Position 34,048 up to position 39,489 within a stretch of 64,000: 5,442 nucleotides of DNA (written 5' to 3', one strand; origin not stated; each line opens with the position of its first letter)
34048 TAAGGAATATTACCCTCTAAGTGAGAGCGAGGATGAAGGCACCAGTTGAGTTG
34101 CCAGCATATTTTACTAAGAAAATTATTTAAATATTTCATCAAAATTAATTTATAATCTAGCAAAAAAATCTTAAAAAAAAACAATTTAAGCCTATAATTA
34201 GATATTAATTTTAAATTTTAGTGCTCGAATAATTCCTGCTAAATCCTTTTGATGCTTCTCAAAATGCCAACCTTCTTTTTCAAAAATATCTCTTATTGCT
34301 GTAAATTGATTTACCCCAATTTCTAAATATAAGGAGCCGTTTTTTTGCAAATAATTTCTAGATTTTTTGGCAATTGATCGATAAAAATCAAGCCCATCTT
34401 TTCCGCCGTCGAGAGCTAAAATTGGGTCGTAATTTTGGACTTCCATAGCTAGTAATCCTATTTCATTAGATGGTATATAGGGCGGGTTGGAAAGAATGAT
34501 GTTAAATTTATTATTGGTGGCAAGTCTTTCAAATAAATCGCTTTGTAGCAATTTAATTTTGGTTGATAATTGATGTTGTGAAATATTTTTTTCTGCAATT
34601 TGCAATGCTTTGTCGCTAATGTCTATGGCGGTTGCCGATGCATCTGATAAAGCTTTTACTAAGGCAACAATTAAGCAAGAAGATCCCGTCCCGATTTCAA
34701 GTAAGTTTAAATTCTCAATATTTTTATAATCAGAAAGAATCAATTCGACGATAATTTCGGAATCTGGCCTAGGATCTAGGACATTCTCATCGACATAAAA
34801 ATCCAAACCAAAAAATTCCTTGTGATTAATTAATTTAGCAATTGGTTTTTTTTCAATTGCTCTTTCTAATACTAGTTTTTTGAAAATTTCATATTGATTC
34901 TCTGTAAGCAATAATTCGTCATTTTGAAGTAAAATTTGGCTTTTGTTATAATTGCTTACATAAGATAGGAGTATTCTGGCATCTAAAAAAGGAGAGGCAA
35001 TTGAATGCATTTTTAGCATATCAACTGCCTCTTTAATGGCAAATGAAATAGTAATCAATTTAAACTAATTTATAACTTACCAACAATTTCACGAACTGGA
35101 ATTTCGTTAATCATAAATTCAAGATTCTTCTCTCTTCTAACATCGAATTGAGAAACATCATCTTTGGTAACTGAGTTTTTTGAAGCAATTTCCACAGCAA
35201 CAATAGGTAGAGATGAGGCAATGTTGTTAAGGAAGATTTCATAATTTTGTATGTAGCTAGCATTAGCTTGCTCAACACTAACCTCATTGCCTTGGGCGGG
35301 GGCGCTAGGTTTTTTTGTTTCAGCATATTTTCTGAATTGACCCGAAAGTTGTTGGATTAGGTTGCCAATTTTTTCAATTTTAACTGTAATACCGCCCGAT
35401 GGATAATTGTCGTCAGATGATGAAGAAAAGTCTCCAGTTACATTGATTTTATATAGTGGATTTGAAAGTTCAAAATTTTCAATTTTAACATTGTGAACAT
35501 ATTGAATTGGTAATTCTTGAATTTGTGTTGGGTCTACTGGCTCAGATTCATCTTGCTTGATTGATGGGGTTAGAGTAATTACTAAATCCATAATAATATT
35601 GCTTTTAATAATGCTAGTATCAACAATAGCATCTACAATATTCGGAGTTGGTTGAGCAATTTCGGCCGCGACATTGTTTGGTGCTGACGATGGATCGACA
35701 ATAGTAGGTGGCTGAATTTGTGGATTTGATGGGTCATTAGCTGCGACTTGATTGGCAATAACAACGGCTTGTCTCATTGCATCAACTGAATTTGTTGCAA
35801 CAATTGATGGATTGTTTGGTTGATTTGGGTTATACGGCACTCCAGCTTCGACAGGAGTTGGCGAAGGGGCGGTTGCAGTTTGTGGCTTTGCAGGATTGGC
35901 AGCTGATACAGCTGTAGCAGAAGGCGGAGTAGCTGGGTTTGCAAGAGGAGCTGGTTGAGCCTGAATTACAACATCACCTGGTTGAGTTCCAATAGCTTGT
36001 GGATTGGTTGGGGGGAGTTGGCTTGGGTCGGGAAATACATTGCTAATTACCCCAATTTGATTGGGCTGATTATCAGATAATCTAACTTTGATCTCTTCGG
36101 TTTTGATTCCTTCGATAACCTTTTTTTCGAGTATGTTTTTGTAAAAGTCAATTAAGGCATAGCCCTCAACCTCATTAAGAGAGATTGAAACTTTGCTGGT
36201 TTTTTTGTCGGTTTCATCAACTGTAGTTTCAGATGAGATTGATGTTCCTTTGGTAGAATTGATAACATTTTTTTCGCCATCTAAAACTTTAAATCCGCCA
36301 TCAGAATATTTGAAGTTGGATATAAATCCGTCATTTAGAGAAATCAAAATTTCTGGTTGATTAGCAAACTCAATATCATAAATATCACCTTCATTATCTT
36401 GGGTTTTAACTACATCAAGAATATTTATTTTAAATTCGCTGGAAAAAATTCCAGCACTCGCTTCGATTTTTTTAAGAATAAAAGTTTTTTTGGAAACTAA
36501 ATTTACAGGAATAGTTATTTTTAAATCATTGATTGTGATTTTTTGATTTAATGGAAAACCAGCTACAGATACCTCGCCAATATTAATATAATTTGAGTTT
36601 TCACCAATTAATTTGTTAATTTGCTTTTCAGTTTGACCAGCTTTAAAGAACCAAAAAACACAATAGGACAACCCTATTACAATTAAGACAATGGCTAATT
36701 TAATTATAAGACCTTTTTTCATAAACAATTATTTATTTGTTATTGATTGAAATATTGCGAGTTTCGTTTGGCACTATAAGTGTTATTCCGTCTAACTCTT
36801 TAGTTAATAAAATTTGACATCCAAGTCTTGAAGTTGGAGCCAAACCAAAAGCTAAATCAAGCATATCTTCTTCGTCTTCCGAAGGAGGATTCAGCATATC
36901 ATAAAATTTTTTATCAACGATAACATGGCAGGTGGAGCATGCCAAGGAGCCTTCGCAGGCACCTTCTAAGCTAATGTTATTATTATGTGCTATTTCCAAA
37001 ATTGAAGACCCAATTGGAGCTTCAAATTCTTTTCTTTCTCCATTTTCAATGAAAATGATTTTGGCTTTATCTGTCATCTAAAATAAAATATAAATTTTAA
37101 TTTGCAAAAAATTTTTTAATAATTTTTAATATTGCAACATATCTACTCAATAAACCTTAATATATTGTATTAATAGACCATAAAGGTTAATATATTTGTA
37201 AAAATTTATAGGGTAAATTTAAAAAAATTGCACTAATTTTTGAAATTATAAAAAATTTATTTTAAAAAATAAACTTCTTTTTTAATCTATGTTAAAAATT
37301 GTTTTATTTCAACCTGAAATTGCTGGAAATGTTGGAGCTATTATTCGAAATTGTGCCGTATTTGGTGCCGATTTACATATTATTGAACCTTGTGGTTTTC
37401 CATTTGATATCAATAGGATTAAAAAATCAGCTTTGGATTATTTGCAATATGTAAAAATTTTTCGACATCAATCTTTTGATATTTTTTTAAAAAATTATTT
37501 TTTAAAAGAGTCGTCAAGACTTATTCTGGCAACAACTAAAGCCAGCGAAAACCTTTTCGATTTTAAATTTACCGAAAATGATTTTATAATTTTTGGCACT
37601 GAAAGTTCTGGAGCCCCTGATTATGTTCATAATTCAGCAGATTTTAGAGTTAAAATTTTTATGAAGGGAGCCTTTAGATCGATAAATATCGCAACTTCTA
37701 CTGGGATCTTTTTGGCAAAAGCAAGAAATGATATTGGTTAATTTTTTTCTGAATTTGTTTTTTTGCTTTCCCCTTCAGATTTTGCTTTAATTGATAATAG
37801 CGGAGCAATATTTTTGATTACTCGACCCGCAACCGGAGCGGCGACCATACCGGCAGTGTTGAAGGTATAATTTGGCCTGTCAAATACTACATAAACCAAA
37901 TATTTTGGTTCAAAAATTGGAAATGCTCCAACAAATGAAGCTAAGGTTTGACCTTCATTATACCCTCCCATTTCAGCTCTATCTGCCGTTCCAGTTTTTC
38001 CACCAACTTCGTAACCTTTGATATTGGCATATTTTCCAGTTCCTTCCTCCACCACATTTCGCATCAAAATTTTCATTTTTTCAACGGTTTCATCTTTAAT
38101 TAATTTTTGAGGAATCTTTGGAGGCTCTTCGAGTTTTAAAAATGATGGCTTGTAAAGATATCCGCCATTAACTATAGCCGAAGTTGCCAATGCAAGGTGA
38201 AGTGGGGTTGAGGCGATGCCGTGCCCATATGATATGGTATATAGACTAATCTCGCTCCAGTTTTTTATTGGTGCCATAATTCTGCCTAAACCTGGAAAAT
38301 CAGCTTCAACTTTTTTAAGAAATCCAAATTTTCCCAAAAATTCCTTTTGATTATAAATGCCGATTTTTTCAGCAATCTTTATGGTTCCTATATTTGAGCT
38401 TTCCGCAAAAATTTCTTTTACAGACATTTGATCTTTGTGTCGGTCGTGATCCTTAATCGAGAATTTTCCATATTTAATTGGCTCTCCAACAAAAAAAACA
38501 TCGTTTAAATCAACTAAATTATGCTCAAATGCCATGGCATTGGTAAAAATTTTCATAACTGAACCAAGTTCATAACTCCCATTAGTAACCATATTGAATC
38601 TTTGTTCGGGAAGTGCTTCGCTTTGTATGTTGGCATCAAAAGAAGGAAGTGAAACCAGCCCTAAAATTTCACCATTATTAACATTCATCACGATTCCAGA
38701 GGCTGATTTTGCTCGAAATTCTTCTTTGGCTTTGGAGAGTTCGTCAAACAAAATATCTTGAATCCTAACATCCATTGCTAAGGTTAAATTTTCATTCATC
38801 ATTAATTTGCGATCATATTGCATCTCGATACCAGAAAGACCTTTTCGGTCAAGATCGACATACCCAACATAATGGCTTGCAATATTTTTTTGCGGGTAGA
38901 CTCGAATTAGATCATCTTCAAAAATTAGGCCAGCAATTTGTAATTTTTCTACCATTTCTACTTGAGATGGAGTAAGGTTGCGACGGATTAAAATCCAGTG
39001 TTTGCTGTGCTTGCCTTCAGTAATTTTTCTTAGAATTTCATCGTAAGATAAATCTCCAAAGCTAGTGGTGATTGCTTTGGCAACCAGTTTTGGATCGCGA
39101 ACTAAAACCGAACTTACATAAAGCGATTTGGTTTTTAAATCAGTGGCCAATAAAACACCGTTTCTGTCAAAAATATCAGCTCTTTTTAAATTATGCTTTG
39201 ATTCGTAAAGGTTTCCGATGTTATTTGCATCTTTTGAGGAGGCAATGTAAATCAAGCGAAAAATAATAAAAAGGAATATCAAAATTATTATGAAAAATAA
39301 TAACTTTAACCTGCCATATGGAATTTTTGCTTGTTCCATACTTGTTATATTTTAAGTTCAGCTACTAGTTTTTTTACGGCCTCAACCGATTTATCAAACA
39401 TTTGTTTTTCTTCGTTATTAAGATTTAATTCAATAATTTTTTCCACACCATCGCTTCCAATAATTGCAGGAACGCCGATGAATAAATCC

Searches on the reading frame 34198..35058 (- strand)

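Call 22: search_protein_families(library=pfam, max_evalue=0.000001, proteins=[window:34198-35058:-])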
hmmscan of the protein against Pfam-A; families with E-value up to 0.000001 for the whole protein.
window:34198-35058:- (286 aa): 6 families
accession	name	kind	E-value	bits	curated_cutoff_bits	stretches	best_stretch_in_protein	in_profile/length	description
PF05175.20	MTS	-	2e-13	50.8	23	1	106-195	22-109/170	Methyltransferase small domain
PF13847.12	Methyltransf_31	-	1.3e-10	41.6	27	1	116-201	4-82/145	Methyltransferase domain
PF17827.6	PrmC_N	-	2.3e-10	41.3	23.4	1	7-76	2-69/71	PrmC N-terminal domain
PF13649.12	Methyltransf_25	-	2.6e-08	34.9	27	1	120-191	2-71/97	Methyltransferase domain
PF06325.19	PrmA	-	6.9e-08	32.8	22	1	117-191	163-233/296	Ribosomal protein L11 methyltransferase (PrmA)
PF05971.18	Methyltransf_10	-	4.7e-07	29.9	23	1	105-197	91-190/299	RNA methyltransferase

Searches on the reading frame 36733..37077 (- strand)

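Call 22: search_protein_families(library=pfam, max_evalue=0.000001, proteins=[window:36733-37077:-])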
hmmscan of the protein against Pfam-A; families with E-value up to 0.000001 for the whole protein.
window:36733-37077:- (114 aa): 1 family
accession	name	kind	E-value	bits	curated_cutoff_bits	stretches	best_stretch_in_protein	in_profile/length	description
PF00111.32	Fer2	-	2.3e-13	50.3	21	1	10-91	2-76/77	2Fe-2S iron-sulfur cluster binding domain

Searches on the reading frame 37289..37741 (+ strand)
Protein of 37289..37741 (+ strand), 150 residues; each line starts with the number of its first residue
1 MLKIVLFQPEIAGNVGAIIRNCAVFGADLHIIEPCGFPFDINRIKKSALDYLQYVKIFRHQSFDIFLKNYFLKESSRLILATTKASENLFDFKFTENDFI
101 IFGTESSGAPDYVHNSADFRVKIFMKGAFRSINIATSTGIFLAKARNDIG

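Call 22: search_protein_families(library=pfam, max_evalue=0.000001, proteins=[window:37289-37741:+])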
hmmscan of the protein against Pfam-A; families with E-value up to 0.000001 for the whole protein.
window:37289-37741:+ (150 aa): 1 family
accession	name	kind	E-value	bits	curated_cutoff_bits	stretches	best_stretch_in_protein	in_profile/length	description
PF00588.24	SpoU_methylase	-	5.3e-33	114.5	29.7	1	2-142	2-141/142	SpoU rRNA Methylase family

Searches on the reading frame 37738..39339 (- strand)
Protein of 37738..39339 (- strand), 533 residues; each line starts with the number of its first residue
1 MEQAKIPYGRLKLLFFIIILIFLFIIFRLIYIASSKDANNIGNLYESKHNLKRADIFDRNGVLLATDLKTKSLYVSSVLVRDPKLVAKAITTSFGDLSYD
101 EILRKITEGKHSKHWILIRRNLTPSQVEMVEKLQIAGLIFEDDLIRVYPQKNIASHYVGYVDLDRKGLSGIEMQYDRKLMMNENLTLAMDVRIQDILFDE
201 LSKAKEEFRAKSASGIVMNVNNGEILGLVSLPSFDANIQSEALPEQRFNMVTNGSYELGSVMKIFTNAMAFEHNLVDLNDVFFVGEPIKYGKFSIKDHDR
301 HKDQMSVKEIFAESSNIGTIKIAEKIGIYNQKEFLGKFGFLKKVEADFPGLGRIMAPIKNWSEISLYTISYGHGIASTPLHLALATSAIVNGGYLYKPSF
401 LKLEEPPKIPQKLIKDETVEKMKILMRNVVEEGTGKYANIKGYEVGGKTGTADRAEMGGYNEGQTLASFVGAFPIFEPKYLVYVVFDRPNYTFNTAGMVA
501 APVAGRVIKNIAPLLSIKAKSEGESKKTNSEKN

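Call 22: search_protein_families(library=pfam, max_evalue=0.000001, proteins=[window:37738-39339:-])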
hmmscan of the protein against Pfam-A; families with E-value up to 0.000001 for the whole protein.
window:37738-39339:- (533 aa): 2 families
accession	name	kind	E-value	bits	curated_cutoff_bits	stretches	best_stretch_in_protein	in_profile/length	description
PF00905.27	Transpeptidase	-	1.4e-57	195.7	22.1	1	215-508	3-298/299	Penicillin binding protein transpeptidase domain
PF03717.20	PBP_dimer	-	2.3e-15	57.9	24.4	1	52-179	5-158/180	Penicillin-binding Protein dimerisation domain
